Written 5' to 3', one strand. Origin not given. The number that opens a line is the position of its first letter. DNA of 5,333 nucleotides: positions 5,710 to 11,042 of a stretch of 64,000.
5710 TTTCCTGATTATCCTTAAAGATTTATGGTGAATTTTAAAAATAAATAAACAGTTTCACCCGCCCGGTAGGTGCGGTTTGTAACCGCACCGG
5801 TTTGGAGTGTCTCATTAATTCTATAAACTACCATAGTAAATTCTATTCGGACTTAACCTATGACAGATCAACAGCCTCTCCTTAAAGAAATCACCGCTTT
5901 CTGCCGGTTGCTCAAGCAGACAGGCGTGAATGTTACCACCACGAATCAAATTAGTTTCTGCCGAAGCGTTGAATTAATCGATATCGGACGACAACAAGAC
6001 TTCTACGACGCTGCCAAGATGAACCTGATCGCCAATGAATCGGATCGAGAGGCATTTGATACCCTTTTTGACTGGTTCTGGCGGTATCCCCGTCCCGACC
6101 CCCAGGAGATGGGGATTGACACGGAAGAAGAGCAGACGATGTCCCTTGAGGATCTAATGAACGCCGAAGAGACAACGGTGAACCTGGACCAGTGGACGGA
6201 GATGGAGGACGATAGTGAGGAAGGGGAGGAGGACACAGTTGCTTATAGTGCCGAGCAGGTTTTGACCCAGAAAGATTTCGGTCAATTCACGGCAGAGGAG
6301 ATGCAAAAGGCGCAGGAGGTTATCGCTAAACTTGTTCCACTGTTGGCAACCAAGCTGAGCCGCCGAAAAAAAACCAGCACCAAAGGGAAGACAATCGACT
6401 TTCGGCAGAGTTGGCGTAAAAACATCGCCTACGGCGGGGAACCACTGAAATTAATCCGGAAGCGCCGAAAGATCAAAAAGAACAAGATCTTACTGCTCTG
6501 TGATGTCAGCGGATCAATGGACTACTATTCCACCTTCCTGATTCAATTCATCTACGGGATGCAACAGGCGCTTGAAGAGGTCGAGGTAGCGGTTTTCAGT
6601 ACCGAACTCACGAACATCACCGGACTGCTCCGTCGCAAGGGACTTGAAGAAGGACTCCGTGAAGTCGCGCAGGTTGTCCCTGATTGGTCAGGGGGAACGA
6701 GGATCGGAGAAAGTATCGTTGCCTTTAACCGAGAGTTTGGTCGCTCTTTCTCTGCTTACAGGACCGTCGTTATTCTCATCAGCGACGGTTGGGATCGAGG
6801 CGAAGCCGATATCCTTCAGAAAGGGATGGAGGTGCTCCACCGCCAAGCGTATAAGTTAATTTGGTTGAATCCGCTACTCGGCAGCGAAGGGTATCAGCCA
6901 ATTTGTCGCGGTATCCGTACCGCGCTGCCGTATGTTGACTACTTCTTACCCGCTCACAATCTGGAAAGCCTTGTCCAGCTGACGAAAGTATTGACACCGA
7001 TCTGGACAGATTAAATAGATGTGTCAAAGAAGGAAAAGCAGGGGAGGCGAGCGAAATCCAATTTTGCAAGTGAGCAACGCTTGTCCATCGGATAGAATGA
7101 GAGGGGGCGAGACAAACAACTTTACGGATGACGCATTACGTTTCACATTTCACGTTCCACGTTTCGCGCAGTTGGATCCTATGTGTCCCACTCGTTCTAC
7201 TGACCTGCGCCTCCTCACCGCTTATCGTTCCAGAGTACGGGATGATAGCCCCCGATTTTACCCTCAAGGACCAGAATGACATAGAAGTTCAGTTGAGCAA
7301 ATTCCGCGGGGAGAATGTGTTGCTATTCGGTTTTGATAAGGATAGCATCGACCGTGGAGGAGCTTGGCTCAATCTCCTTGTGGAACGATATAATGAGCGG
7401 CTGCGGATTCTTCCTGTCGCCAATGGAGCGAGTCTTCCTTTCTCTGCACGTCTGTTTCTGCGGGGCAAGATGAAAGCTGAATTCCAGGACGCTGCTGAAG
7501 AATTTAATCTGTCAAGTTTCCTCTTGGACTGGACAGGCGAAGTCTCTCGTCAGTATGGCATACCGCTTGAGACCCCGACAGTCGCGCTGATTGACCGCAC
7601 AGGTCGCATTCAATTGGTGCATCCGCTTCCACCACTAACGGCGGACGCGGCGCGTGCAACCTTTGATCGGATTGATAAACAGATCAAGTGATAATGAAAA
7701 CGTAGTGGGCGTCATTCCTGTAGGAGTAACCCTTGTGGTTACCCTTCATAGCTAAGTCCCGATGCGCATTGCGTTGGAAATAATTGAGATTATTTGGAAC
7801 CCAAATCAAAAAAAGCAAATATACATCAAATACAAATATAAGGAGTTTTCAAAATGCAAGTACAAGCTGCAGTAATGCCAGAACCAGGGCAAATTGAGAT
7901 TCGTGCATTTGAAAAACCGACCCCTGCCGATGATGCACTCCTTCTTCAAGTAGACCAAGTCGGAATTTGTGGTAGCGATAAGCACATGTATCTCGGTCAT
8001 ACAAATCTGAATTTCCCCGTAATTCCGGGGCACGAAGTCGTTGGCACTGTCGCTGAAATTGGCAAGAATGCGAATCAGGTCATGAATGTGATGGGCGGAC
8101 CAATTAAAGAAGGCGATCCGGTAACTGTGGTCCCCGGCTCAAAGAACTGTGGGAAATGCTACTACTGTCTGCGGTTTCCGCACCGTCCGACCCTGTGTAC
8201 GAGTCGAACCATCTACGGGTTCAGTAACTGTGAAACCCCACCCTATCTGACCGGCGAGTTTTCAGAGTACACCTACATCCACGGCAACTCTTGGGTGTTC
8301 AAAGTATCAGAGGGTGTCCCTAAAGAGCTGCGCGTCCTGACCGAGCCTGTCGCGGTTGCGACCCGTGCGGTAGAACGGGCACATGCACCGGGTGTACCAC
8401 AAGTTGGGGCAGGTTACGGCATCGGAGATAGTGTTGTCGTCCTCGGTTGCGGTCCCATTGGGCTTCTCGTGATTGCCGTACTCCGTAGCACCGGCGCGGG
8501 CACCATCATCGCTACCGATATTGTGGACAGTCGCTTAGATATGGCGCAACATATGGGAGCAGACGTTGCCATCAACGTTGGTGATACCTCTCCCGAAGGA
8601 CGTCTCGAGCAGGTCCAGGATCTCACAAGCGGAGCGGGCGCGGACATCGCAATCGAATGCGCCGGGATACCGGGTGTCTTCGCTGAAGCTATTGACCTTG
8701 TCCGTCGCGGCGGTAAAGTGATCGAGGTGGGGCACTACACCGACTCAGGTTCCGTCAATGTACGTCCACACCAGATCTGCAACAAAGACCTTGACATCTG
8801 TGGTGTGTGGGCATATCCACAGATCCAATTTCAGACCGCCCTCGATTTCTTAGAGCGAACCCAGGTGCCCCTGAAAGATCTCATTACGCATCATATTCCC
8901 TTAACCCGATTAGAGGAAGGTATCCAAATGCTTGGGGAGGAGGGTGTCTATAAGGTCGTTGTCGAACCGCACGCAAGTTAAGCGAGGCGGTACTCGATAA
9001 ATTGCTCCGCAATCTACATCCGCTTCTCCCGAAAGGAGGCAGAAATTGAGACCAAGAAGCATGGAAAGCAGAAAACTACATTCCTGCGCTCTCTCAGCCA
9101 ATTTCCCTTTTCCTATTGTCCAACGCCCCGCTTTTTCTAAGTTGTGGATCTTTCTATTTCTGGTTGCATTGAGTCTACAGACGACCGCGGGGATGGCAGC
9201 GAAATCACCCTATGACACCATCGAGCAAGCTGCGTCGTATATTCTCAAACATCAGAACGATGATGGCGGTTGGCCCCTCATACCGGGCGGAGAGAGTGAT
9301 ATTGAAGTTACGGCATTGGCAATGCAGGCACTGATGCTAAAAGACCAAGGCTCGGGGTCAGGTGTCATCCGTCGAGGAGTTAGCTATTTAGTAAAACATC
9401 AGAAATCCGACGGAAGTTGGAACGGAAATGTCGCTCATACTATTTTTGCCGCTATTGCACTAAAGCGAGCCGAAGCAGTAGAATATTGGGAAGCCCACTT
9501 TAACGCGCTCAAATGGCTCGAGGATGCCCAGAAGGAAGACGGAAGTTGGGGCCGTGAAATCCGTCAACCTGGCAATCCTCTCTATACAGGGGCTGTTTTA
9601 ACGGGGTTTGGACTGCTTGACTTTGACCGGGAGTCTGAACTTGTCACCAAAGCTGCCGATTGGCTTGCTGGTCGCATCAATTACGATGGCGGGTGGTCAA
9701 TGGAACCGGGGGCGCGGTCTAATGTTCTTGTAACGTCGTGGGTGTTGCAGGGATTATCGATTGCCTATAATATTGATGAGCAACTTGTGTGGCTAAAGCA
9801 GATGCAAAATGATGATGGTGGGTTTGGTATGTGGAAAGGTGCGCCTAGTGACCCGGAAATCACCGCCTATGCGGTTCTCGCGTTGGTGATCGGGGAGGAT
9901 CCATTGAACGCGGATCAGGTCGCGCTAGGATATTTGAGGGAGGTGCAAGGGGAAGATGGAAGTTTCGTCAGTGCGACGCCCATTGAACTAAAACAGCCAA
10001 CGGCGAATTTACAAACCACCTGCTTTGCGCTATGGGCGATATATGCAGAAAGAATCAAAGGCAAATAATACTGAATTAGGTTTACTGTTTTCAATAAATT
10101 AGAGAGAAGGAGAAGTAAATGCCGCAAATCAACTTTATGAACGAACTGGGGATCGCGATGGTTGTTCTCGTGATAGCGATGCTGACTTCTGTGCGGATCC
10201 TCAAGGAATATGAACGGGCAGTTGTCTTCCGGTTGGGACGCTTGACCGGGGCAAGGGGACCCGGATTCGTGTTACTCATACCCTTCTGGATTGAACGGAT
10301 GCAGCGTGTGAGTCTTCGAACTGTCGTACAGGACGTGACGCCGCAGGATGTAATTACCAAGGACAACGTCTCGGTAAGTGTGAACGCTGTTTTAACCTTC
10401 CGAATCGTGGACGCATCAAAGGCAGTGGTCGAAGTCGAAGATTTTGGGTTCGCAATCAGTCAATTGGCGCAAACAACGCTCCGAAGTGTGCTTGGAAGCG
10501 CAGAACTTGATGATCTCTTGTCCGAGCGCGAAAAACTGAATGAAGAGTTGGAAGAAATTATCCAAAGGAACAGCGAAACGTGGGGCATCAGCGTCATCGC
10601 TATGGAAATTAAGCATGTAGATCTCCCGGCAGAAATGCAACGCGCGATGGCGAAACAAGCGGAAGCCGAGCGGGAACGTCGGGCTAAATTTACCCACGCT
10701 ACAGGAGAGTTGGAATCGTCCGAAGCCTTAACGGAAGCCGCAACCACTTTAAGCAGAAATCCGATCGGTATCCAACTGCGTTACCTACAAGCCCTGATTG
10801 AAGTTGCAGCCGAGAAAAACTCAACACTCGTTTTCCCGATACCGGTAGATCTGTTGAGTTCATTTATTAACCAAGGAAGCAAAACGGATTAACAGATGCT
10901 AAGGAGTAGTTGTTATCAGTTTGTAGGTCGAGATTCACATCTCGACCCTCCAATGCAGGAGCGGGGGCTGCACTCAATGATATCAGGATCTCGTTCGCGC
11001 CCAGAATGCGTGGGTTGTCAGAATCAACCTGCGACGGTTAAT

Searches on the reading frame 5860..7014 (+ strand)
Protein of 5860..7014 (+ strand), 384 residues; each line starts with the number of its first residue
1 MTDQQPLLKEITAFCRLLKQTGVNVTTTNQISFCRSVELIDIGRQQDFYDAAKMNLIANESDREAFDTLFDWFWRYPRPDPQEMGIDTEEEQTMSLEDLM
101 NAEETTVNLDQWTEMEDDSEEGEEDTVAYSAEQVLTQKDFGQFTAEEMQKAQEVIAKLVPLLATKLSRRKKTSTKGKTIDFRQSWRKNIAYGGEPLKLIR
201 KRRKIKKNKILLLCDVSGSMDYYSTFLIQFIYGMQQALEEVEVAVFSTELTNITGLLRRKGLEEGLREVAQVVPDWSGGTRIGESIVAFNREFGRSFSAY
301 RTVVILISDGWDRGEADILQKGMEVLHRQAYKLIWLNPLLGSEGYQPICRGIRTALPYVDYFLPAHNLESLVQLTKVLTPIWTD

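Call 26: search_protein_families(library=pfam, proteins=[window:5860-7014:+])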
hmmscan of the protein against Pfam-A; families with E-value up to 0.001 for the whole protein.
window:5860-7014:+ (384 aa): 2 families
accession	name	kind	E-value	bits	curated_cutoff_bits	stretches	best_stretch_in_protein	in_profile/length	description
PF05762.20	VWA_CoxE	-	5.2e-57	193.2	26.4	1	161-371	8-222/222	VWA domain containing CoxE-like protein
PF13519.12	VWA_2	-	0.00017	22.6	27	1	210-310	1-106/107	von Willebrand factor type A domain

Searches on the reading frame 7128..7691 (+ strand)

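Call 26: search_protein_families(library=pfam, proteins=[window:7128-7691:+])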
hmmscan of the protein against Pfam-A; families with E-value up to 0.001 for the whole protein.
window:7128-7691:+ (187 aa): 2 families
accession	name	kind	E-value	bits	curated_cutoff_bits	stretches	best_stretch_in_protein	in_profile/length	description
PF08534.16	Redoxin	-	1.1e-08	35.4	26.6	0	130-167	89-134/148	Redoxin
PF00578.27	AhpC-TSA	-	1.9e-08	34.7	26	1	39-73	3-37/124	AhpC/TSA family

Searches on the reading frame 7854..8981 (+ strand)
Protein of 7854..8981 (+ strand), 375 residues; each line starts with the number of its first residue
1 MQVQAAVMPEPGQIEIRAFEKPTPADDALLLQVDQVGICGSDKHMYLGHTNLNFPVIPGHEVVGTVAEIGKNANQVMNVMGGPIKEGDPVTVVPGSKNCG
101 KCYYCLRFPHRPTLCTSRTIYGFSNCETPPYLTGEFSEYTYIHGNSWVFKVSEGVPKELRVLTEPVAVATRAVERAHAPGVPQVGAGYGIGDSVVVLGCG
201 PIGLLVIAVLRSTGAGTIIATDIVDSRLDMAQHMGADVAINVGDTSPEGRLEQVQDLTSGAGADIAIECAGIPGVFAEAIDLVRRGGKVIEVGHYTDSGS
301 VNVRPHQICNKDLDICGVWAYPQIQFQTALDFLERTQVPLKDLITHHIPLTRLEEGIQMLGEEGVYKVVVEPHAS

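Call 26: search_protein_families(library=pfam, proteins=[window:7854-8981:+])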
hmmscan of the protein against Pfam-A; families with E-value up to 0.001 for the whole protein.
window:7854-8981:+ (375 aa): 3 families
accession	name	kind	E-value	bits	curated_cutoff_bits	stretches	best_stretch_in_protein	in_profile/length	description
PF00107.32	ADH_zinc_N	-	3e-26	92.3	31.8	1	201-334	1-128/129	Zinc-binding dehydrogenase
PF08240.17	ADH_N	-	9.3e-18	64.8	23.5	1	26-151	2-102/104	Alcohol dehydrogenase GroES-like domain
PF16912.11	Glu_dehyd_C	-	9.9e-15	55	34.9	1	159-359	3-200/211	Glucose dehydrogenase C-terminus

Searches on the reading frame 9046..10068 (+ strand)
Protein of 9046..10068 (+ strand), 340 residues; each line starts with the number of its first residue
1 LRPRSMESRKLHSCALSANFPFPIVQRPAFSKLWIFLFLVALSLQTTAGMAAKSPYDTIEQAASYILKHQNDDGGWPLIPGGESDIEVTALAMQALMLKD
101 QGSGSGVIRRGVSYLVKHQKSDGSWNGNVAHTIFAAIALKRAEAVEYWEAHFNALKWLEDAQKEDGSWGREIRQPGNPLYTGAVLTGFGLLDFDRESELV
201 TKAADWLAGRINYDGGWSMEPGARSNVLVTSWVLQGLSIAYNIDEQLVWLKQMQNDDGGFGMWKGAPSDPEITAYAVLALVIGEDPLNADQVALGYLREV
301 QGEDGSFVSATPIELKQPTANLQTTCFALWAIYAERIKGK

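Call 26: search_protein_families(library=pfam, proteins=[window:9046-10068:+])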
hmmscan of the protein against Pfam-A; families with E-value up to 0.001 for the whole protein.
window:9046-10068:+ (340 aa): 4 families
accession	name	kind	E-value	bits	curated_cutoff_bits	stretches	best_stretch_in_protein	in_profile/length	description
PF13243.12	SQHop_cyclase_C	-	5.2e-22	78.7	26.1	3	87-172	140-230/319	Squalene-hopene cyclase C-terminal domain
PF13249.12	SQHop_cyclase_N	-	5.1e-17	62.4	26.2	1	57-98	45-86/291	Squalene-hopene cyclase N-terminal domain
PF00432.27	Prenyltrans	-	9.7e-16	58.5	26.5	1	244-311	53-122/304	Prenyltransferase alpha-alpha toroid domain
PF07678.20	TED_complement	-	2.2e-09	37.3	22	0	51-127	57-135/312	A-macroglobulin TED domain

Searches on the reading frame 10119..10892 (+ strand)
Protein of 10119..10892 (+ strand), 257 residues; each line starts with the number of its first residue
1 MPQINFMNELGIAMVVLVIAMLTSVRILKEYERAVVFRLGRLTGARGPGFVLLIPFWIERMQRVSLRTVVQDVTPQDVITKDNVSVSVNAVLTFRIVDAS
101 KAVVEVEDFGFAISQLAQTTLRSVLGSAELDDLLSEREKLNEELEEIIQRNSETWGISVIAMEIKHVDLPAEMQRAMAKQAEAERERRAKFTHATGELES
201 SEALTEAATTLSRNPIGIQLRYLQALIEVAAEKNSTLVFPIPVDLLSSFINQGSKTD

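Call 26: search_protein_families(library=pfam, proteins=[window:10119-10892:+])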
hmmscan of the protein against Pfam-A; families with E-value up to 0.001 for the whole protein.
window:10119-10892:+ (257 aa): 2 families
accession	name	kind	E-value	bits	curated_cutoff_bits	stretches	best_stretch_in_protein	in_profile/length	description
PF01145.31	Band_7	-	3.1e-38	132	23.6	1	27-197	2-175/176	SPFH domain / Band 7 family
PF13421.11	Band_7_1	-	5.5e-06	26.6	24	1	94-182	109-208/211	SPFH domain-Band 7 family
